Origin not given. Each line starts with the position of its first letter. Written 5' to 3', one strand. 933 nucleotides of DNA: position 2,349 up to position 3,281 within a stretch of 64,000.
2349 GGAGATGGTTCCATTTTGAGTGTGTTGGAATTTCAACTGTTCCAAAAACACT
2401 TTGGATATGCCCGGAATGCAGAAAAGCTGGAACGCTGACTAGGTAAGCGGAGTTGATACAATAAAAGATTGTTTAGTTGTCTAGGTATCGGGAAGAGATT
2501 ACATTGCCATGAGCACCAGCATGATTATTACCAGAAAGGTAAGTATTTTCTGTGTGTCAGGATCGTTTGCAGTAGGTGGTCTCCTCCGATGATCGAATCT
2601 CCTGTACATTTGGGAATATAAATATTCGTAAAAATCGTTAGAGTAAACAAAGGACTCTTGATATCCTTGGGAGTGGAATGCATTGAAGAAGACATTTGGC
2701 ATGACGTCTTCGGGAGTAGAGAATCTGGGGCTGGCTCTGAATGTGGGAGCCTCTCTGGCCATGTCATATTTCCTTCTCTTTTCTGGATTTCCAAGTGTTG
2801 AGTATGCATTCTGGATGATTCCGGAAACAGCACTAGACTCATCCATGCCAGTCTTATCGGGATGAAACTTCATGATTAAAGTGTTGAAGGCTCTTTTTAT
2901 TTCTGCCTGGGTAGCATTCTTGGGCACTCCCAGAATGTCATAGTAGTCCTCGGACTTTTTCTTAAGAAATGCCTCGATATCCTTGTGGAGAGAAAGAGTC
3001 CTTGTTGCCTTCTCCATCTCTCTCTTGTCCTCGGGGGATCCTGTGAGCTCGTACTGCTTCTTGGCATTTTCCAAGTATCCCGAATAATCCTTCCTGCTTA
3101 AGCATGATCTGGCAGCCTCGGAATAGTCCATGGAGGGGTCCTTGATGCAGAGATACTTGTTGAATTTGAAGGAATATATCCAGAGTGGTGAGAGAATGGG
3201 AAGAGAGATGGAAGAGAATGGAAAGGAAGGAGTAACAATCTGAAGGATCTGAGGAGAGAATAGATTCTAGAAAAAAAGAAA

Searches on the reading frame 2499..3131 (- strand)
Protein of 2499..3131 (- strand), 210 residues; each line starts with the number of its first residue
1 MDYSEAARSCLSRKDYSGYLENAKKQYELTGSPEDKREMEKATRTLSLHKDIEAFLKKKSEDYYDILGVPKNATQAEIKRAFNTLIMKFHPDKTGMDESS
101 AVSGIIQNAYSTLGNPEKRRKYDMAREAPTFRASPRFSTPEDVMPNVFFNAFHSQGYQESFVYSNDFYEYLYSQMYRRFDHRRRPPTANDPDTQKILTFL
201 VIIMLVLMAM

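Call 57: search_protein_families(library=pfam, proteins=[window:2499-3131:-], max_evalue=0.0001)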
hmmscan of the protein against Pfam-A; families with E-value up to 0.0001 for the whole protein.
window:2499-3131:- (210 aa): 1 family
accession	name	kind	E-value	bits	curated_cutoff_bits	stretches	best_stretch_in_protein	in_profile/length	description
PF00226.36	DnaJ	-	5.7e-20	71.6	27.8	1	62-123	1-63/63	DnaJ domain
